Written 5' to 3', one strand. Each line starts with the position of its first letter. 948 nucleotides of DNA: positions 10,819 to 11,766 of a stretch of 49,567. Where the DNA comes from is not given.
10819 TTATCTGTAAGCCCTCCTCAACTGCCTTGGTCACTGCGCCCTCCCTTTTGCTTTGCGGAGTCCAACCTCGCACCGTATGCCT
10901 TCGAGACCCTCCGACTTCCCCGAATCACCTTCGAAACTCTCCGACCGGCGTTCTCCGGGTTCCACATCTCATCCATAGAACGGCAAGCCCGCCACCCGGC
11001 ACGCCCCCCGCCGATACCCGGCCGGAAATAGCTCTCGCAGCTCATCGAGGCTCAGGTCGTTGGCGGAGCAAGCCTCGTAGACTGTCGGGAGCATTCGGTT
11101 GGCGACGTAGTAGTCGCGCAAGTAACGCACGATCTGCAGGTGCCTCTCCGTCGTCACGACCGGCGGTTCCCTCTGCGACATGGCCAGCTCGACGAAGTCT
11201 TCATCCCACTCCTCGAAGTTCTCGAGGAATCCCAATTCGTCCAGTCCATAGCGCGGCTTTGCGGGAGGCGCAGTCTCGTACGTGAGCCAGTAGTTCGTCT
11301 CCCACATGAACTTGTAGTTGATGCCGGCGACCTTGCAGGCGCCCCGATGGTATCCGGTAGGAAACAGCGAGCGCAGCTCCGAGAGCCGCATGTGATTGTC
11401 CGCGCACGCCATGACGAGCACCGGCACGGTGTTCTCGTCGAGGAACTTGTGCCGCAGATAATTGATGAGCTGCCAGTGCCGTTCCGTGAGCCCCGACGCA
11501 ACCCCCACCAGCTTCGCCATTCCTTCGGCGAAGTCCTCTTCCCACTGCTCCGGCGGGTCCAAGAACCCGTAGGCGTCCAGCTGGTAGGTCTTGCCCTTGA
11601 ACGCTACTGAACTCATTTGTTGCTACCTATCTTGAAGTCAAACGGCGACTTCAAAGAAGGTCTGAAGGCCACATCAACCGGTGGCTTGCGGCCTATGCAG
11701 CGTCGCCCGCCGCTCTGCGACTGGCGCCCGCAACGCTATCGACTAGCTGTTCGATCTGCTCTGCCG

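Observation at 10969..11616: Tandem two-domain DsrC-like protein that keeps CysB but lacks the catalytic C-terminal CysA arm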

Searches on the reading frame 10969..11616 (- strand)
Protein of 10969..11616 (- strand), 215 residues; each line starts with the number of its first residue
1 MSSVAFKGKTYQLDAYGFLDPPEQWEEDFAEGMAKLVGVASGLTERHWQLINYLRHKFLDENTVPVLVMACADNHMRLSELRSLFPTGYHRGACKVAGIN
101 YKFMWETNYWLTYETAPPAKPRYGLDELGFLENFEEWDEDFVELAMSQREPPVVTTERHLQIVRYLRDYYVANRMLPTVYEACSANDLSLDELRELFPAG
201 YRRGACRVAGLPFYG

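Call 5: search_protein_families(library=pfam, proteins=[window:10969-11616:-], max_evalue=0.01)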
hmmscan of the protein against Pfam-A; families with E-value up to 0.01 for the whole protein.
window:10969-11616:- (215 aa): 1 family
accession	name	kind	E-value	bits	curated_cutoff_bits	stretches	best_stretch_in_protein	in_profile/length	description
PF04358.19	DsrC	-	2e-37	128.3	24.9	2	6-99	2-100/107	DsrC like protein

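Call 6: find_homologous_proteins(query=window:10969-11616:-)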
Query window:10969-11616:- (215 aa): 620 proteins with E <= 0.001 among 795 candidates; the best 120 are listed.
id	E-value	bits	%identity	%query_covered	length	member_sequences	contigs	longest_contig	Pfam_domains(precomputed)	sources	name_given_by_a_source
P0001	4.4e-136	470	92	100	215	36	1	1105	PF04358.20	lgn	-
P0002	2.2e-130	451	90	99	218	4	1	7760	PF04358.20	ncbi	-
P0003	1.4e-127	442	86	100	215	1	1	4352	PF04358.20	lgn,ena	-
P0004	6.8e-126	436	84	100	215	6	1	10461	PF04358.20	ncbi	-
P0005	3.2e-124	431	80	100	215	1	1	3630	PF04358.20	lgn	-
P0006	3.7e-123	427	80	100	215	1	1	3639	PF04358.20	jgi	jgi:TusE/DsrC/DsvC family sulfur relay protein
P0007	7.0e-122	423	80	100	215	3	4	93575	PF04358.20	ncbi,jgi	jgi:tRNA 2-thiouridine synthesizing protein E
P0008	9.5e-121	420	80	100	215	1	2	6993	PF04358.20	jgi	jgi:tRNA 2-thiouridine synthesizing protein E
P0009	4.5e-120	417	79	100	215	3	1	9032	PF04358.20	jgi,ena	-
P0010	4.5e-120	417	80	100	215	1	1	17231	PF04358.20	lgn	-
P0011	4.8e-120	417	80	100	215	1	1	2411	PF04358.20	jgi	jgi:tRNA 2-thiouridine synthesizing protein E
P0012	4.8e-120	417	80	100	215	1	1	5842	PF04358.20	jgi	jgi:tRNA 2-thiouridine synthesizing protein E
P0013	2.2e-119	415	80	100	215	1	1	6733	PF04358.20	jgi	jgi:tRNA 2-thiouridine synthesizing protein E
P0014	3.8e-119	414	79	100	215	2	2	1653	PF04358.20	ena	-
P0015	4.3e-119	414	79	100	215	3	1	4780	PF04358.20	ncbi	-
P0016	5.4e-119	414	77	100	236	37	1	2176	PF04358.20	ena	-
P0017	5.9e-119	414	79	100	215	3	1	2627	PF04358.20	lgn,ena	-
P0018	7.1e-117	407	78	100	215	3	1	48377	PF04358.20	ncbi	-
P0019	2.9e-116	405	77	100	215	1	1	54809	PF04358.20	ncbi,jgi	jgi:tRNA 2-thiouridine synthesizing protein E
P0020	1.9e-115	402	76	100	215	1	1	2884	PF04358.20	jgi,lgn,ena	-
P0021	4.9e-115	401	76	100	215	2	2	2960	PF04358.20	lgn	-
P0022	6.9e-115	400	76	100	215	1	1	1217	PF04358.20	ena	-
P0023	8.2e-115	400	76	100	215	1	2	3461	PF04358.20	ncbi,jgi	jgi:tRNA 2-thiouridine synthesizing protein E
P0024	1.2e-114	400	75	100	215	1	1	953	PF04358.20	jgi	-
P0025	1.3e-114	400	75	100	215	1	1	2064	PF04358.20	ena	-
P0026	1.3e-114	399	76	100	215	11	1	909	PF04358.20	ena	-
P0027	3.2e-114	398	76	100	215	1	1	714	PF04358.20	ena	-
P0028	3.2e-114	398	75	100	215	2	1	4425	PF04358.20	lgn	-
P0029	5.4e-114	398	74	100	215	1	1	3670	PF04358.20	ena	-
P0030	5.6e-114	397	75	100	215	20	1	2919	PF04358.20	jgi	jgi:tRNA 2-thiouridine synthesizing protein E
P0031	1.6e-113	396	76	100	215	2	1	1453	PF04358.20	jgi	-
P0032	3.4e-113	395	74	100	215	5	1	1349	PF04358.20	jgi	jgi:tRNA 2-thiouridine synthesizing protein E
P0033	4.4e-113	395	72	100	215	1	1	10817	PF04358.20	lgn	-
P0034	4.5e-113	395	75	100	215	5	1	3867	PF04358.20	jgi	jgi:tRNA 2-thiouridine synthesizing protein E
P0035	5.8e-113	394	73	100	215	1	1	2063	PF04358.20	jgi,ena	-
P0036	2.8e-112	392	73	100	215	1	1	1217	PF04358.20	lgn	-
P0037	1.3e-111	390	75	100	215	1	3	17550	PF04358.20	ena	-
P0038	1.8e-111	389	73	100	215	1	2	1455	PF04358.20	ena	-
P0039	1.8e-111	389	73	100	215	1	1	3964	PF04358.20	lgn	-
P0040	2.7e-111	389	75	100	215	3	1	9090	PF04358.20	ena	-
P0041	1.2e-110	387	73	100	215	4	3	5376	PF04358.20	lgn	-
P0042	1.6e-110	386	74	100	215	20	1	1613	PF04358.20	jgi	-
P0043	2.9e-110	385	73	100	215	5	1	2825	PF04358.20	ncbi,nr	ncbi:MAG: TusE/DsrC/DsvC family sulfur relay protein [Longimicrobiales bacterium]|nr:TusE/DsrC/DsvC 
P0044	3.6e-110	385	73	100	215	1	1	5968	PF04358.20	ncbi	-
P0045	5.1e-110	385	74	100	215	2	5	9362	PF04358.20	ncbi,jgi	jgi:tRNA 2-thiouridine synthesizing protein E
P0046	8.6e-110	384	73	100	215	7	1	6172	PF04358.20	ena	-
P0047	1.1e-109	383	73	100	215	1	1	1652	PF04358.20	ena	-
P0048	1.4e-109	383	72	100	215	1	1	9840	PF04358.20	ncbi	-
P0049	1.5e-109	383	71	100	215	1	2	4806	PF04358.20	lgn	-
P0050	2.2e-109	382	71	100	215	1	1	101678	PF04358.20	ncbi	-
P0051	2.2e-109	382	72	100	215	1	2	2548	PF04358.20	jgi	jgi:tRNA 2-thiouridine synthesizing protein E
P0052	2.9e-109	382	72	100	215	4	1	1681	PF04358.20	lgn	-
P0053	3.9e-109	382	71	100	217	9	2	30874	PF04358.20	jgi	jgi:tRNA 2-thiouridine synthesizing protein E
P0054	5.1e-109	381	72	100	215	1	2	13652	PF04358.20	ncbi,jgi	jgi:tRNA 2-thiouridine synthesizing protein E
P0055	8.2e-109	381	72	100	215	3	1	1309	PF04358.20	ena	-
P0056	1.2e-108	380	71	100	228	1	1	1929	PF04358.20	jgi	jgi:tRNA 2-thiouridine synthesizing protein E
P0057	4.1e-108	378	72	100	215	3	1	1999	PF04358.20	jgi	-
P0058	8.4e-108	377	71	100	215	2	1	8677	PF04358.20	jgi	jgi:tRNA 2-thiouridine synthesizing protein E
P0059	2.4e-107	376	73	100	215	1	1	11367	PF04358.20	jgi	jgi:TusE/DsrC/DsvC family sulfur relay protein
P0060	5.9e-107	374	70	100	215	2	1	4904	PF04358.20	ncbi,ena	-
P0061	8.2e-107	374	71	100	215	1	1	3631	PF04358.20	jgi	jgi:tRNA 2-thiouridine synthesizing protein E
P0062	1.2e-106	373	73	100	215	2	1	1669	PF04358.20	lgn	-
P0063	1.4e-106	373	71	100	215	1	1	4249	PF04358.20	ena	-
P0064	5.3e-106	371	70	100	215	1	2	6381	PF04358.20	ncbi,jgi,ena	jgi:tRNA 2-thiouridine synthesizing protein E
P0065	1.2e-105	370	71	100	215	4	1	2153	PF04358.20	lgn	-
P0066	3.6e-105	369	70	100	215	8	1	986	PF04358.20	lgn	-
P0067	8.9e-105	367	71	100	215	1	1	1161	PF04358.20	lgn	-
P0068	1.1e-104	367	71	100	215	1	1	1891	PF04358.20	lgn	-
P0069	2.7e-104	366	70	100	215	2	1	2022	PF04358.20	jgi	-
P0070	1.7e-103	363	69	100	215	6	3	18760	PF04358.20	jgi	jgi:tRNA 2-thiouridine synthesizing protein E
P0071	5.0e-103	362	69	100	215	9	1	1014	PF04358.20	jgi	jgi:TusE/DsrC/DsvC family sulfur relay protein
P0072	1.4e-102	360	69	99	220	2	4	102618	PF04358.20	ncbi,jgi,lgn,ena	-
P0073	1.6e-102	360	75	93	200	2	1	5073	PF04358.20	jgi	-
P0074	1.9e-102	360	68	100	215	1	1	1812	PF04358.20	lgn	-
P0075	2.7e-101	356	68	100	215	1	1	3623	PF04358.20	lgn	-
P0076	4.9e-101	355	70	96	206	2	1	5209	PF04358.20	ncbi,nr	ncbi:MAG: hypothetical protein HKO65_05575, partial [Gemmatimonadetes bacterium]|nr:hypothetical pro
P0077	2.9e-100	353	66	100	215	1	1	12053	PF04358.20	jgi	jgi:tRNA 2-thiouridine synthesizing protein E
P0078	4.1e-99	349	68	100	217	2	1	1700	PF04358.20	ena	-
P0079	7.0e-99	348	67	100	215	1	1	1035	PF04358.20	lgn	-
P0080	1.8e-98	347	67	100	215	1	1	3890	PF04358.20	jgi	jgi:tRNA 2-thiouridine synthesizing protein E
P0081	1.2e-97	344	67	100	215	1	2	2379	PF04358.20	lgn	-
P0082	1.7e-96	340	64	100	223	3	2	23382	PF04358.20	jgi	jgi:tRNA 2-thiouridine synthesizing protein E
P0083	3.4e-96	339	65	100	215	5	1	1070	PF04358.20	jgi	-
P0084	4.3e-96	339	65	100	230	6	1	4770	PF04358.20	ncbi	-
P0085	8.2e-95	335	63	100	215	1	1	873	PF04358.20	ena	-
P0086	8.4e-95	335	64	100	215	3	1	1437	PF04358.20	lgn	-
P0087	8.7e-95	335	64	100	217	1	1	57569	PF04358.20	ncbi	-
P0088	1.9e-93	330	64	100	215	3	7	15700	PF04358.20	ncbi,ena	-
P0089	2.3e-93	330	64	99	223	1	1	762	PF04358.20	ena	-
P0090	6.7e-93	329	64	100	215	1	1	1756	PF04358.20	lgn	-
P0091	8.2e-93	328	64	100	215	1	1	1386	PF04358.20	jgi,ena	-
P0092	2.7e-92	327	63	100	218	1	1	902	PF04358.20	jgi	jgi:TusE/DsrC/DsvC family sulfur relay protein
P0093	8.6e-92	325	62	99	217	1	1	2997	PF04358.20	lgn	-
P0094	6.4e-91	322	62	99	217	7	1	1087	PF04358.20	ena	-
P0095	1.7e-90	321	60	99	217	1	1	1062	PF04358.20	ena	-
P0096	2.8e-90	320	63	99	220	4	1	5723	PF04358.20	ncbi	-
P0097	5.3e-90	319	63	99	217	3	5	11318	PF04358.20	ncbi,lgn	-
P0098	1.1e-89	318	62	100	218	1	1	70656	PF04358.20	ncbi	ncbi:MAG: TusE/DsrC/DsvC family sulfur relay protein [Elusimicrobiota bacterium]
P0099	1.5e-89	318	61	100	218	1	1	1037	PF04358.20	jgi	jgi:tRNA 2-thiouridine synthesizing protein E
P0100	1.5e-89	318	62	100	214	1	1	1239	PF04358.20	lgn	-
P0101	2.1e-89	317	60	99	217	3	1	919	PF04358.20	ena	-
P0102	4.7e-89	316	60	99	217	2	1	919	PF04358.20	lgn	-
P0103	6.4e-89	316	61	100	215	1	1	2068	PF04358.20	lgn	-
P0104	3.5e-88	313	59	99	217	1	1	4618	PF04358.20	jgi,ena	-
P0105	3.8e-88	313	60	99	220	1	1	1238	PF04358.20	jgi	-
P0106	7.0e-88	312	59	100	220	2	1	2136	PF04358.20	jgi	-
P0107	8.9e-88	312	60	99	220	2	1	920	PF04358.20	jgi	-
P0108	1.3e-87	311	60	99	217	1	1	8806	PF04358.20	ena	-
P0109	2.0e-87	311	60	100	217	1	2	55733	PF04358.20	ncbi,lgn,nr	ncbi:MAG: TusE/DsrC/DsvC family sulfur relay protein [Candidatus Latescibacteria bacterium]|nr:TusE/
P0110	3.9e-87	310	62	96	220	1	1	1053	PF04358.20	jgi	-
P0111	4.4e-87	310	59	100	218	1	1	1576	PF04358.20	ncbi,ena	-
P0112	4.8e-87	309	61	99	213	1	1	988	PF04358.20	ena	-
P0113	5.3e-87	309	61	99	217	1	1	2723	PF04358.20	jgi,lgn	jgi:tRNA 2-thiouridine synthesizing protein E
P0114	9.6e-87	308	61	99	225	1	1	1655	PF04358.20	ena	-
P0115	1.1e-86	308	59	100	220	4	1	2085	PF04358.20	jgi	-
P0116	1.3e-86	308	62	99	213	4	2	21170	PF04358.20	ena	-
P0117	1.5e-86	308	60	99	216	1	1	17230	PF04358.20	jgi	jgi:tRNA 2-thiouridine synthesizing protein E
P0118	1.7e-86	308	59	100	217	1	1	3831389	PF04358.20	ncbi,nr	ncbi:MAG: TusE/DsrC/DsvC family sulfur relay protein [Candidatus Zixiibacteriota bacterium]|nr:MAG: 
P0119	1.7e-86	308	60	100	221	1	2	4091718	PF04358.20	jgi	jgi:tRNA 2-thiouridine synthesizing protein E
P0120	3.0e-86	307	61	99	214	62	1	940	PF04358.20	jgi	jgi:tRNA 2-thiouridine synthesizing protein E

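Call 9: find_related_loci(query=window:10969-11616:-, collection=genome_contigs, flank=10000)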
Query window:10969-11616:- (215 aa) in genome_contigs; peptide patterns used: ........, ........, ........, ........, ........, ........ (x = any residue, [..] = any of these).
40 stretches matched a pattern; 11 encode a relative of the query (tblastn E <= 1e-3); 11 distinct loci.
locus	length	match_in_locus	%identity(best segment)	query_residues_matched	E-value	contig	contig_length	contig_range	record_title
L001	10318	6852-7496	89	1-215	8e-135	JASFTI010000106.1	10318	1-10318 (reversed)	MAG: Gemmatimonadales bacterium isolate D1103U20metaG_Bin_262 D1103U20metaG_FD_scaffold_2037_c1, whole genome shotgun se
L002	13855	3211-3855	90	1-215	8e-135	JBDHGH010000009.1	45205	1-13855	MAG: Gemmatimonadota bacterium isolate M8-58_Bin_422 M8-58_Bin_422_scaffold_2687, whole genome shotgun sequence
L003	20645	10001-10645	89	1-215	2e-134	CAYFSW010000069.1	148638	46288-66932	MAG TPA_asm: uncultured Gemmatimonadota bacterium isolate ERP108616_co1_161 genome assembly, contig: k119_2003887, whole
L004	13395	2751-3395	90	1-215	2e-134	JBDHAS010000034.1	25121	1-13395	MAG: Gemmatimonadota bacterium isolate M3-44_Bin_339 M3-44_Bin_339_scaffold_6444, whole genome shotgun sequence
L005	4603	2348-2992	89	1-215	2e-135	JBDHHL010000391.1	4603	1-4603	MAG: Gemmatimonadota bacterium isolate M8-62_Bin_193 M8-62_Bin_193_scaffold_121570, whole genome shotgun sequence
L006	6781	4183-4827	75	1-215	2e-122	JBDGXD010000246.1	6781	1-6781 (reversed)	MAG: Gemmatimonadota bacterium isolate M3-22_Bin_33 M3-22_Bin_33_scaffold_41676, whole genome shotgun sequence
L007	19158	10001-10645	76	1-215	3e-118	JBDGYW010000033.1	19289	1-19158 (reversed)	MAG: Gemmatimonadota bacterium isolate M3-38_Bin_161 M3-38_Bin_161_scaffold_12029, whole genome shotgun sequence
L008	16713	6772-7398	59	7-215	8e-89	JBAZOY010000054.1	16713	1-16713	MAG: Syntrophales bacterium isolate SO_2017_SWC_17 scaffold_2939_c1_LP-4_2017, whole genome shotgun sequence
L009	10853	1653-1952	31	1-212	2e-9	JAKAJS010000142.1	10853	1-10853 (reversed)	MAG: Deltaproteobacteria bacterium isolate WY4.bin13 NODE_7721_length_10853_cov_1.899497, whole genome shotgun sequence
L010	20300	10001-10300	31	1-212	2e-9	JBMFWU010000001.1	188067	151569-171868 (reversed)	MAG: Syntrophobacteraceae bacterium isolate KM4364-26 NODE_2_length_188067_cov_9.013361, whole genome shotgun sequence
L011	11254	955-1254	33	1-212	4e-9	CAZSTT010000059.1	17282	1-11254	MAG TPA_asm: uncultured Thermodesulfobacteriota bacterium isolate SRP302447_co1_800 genome assembly, contig: NODE_8733_l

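Call 16: find_encoding_contigs(protein=P0118, flank=8000, max_places=2)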
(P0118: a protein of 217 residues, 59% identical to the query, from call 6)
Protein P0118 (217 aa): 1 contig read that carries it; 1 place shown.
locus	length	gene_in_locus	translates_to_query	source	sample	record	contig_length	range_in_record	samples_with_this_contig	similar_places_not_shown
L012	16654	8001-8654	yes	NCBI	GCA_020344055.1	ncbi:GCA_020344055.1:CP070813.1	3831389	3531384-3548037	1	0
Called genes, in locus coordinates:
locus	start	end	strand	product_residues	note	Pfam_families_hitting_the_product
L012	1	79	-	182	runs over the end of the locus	PF00072:Response_reg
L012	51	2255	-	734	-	PF02743:dCache_1 (weak), PF08670:MEKHLA (weak), PF00989:PAS, PF08448:PAS_4, PF08447:PAS_3 (weak), PF13426:PAS_9, PF00512:HisKA, PF02518:HATPase_c, +2 more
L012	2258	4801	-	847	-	PF01326:PPDK_N, PF00391:PEP-utilizers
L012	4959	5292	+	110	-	-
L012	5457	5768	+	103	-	PF04358:DsrC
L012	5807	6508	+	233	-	PF02665:Nitrate_red_gam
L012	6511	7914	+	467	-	PF13187:Fer4_9 (faint), PF00037:Fer4 (faint), PF13183:Fer4_8, PF13237:Fer4_10 (faint), PF13534:Fer4_17 (weak), PF02754:CCG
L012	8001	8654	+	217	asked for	PF04358:DsrC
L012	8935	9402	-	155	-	PF03073:TspO_MBR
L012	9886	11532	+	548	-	PF16697:Yop-YscD_cpl, PF00498:FHA, PF01590:GAF, PF13185:GAF_2, PF13492:GAF_3 (weak), PF07228:SpoIIE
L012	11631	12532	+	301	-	PF00069:Pkinase, PF07714:PK_Tyr_Ser-Thr, PF01636:APH (faint)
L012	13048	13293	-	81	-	PF01541:GIY-YIG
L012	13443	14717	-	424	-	PF01773:Nucleos_tra2_N, PF07670:Gate, PF07662:Nucleos_tra2_C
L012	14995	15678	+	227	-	PF19027:DUF5752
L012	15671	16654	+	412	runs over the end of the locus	PF20706:GT4-conflict (faint), PF21269:TreT_GT1, PF00534:Glycos_transf_1, PF13692:Glyco_trans_1_4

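Call 17: find_encoding_contigs(protein=P0098, flank=8000, max_places=2)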
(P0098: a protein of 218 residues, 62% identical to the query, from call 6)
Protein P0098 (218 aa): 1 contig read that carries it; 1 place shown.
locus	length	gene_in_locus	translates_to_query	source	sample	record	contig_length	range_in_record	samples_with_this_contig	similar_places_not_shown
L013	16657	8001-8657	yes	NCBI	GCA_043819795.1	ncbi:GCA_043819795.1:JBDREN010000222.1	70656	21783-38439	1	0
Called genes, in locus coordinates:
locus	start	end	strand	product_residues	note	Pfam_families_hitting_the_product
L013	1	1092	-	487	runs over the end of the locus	PF12801:Fer4_5, PF00037:Fer4 (weak), PF13183:Fer4_8 (weak), PF00037:Fer4 (weak), PF12838:Fer4_7 (weak), PF13187:Fer4_9, PF14697:Fer4_21 (weak), PF12838:Fer4_7, +9 more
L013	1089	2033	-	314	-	PF04015:DUF362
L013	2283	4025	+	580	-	PF00999:Na_H_Exchanger, PF00571:CBS (weak)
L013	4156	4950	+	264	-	PF00376:MerR (weak), PF12728:HTH_17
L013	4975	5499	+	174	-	PF01661:Macro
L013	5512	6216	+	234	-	-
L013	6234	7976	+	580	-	PF13187:Fer4_9 (faint), PF13183:Fer4_8, PF13237:Fer4_10 (faint), PF13534:Fer4_17 (weak), PF02754:CCG, PF00072:Response_reg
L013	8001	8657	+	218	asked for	PF04358:DsrC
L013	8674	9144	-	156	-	-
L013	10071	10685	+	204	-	-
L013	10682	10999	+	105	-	PF04358:DsrC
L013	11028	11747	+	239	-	PF02665:Nitrate_red_gam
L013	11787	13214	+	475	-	PF12838:Fer4_7 (faint), PF13187:Fer4_9 (faint), PF14697:Fer4_21 (faint), PF25160:LdpA_Fe-S-bd (faint), PF00037:Fer4 (faint), PF13183:Fer4_8, PF13534:Fer4_17 (weak), PF02754:CCG, +1 more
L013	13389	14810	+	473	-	PF00989:PAS (faint), PF08448:PAS_4, PF13426:PAS_9, PF12282:GAF_PdtaS (faint), PF08448:PAS_4, PF13426:PAS_9 (weak), PF02518:HATPase_c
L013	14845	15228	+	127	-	PF00072:Response_reg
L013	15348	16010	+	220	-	PF00484:Pro_CA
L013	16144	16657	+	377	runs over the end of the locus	PF13187:Fer4_9 (faint), PF13183:Fer4_8, PF13237:Fer4_10 (faint), PF13534:Fer4_17 (weak), PF27541:CitB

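Call 18: find_encoding_contigs(protein=P0119, flank=8000, max_places=2)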
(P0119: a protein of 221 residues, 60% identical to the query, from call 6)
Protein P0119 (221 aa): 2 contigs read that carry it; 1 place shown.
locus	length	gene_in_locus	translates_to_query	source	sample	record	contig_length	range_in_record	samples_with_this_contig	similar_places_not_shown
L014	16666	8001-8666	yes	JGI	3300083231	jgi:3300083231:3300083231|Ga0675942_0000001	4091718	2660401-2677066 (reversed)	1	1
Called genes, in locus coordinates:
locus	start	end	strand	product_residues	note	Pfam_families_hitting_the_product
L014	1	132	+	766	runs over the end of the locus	PF13620:CarboxypepD_reg (faint), PF13229:Beta_helix, PF10342:Kre9_KNH, PF18962:Por_Secre_tail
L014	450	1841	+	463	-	PF18962:Por_Secre_tail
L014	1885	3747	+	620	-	PF17996:CE2_N, PF00657:Lipase_GDSL (weak), PF13472:Lipase_GDSL_2, PF02018:CBM_4_9 (weak)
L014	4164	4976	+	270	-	PF00376:MerR, PF12728:HTH_17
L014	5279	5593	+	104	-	PF04358:DsrC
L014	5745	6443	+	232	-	PF02665:Nitrate_red_gam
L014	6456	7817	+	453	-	PF00037:Fer4 (faint), PF13183:Fer4_8, PF13237:Fer4_10 (faint), PF13534:Fer4_17, PF02754:CCG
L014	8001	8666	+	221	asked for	PF04358:DsrC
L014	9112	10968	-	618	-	PF13860:FlgD_ig (faint), PF18962:Por_Secre_tail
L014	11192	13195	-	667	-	PF18962:Por_Secre_tail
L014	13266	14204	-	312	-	-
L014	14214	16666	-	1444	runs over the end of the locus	PF18962:Por_Secre_tail (faint), PF13860:FlgD_ig (weak)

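Call 19: find_encoding_contigs(protein=P0109, flank=8000, max_places=2)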
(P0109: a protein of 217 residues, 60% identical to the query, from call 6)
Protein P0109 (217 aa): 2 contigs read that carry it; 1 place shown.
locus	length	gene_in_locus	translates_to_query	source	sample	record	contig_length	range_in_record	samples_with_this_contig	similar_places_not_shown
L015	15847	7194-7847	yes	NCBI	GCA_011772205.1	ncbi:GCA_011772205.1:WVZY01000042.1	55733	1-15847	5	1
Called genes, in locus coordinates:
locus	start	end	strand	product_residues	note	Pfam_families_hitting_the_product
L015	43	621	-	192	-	-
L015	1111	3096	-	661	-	PF03030:H_PPase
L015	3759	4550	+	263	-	PF00376:MerR (weak), PF12728:HTH_17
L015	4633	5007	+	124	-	PF04358:DsrC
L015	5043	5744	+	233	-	PF02665:Nitrate_red_gam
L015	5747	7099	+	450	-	PF12838:Fer4_7 (faint), PF13187:Fer4_9 (faint), PF14697:Fer4_21 (faint), PF00037:Fer4 (faint), PF13183:Fer4_8, PF13237:Fer4_10 (faint), PF13534:Fer4_17 (weak), PF02754:CCG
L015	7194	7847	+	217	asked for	PF04358:DsrC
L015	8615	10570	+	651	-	PF18962:Por_Secre_tail (faint), PF13860:FlgD_ig (weak)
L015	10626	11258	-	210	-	-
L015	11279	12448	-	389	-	PF13229:Beta_helix, PF05048:NosD (weak), PF13229:Beta_helix, PF02415:Chlam_PMP (faint)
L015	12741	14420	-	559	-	PF07969:Amidohydro_3, PF01979:Amidohydro_1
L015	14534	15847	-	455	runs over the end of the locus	PF01590:GAF, PF13185:GAF_2, PF13492:GAF_3, PF07228:SpoIIE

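Call 20: find_encoding_contigs(protein=P0072, flank=8000, max_places=2)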
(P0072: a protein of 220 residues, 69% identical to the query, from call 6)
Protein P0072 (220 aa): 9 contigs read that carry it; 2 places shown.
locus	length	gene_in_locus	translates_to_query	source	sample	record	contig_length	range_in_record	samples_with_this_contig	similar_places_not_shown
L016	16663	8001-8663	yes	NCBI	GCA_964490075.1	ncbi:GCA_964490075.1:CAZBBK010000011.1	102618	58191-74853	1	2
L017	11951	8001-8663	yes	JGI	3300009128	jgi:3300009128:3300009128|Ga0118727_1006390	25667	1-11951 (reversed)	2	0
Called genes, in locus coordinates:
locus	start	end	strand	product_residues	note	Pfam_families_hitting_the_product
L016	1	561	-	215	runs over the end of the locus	PF00535:Glycos_transf_2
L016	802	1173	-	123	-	PF00376:MerR, PF13411:MerR_1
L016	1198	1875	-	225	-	PF00571:CBS, PF01842:ACT, PF22190:TTHA0829-like_ACT (weak)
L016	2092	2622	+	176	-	PF00355:Rieske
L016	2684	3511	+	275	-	PF00033:Cytochrome_B, PF14358:DUF4405 (weak), PF13631:Cytochrom_B_N_2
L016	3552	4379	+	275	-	PF00032:Cytochrom_B_C (weak)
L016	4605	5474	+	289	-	PF00376:MerR (weak), PF12728:HTH_17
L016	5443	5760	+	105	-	PF04358:DsrC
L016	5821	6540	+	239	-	PF02665:Nitrate_red_gam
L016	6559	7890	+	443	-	PF12838:Fer4_7 (faint), PF13187:Fer4_9 (faint), PF14697:Fer4_21 (faint), PF00037:Fer4 (faint), PF12797:Fer4_2 (faint), PF13183:Fer4_8, PF13534:Fer4_17 (weak), PF02754:CCG, +2 more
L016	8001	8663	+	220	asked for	PF04358:DsrC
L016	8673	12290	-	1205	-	PF00176:SNF2-rel_dom, PF00271:Helicase_C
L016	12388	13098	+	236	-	PF00117:GATase, PF07722:Peptidase_C26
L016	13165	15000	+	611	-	PF00884:Sulfatase, PF01663:Phosphodiest, PF16347:SGSH_C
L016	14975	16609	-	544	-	PF01546:Peptidase_M20, PF07687:M20_dimer (faint)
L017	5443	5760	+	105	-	PF04358:DsrC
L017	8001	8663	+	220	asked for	PF04358:DsrC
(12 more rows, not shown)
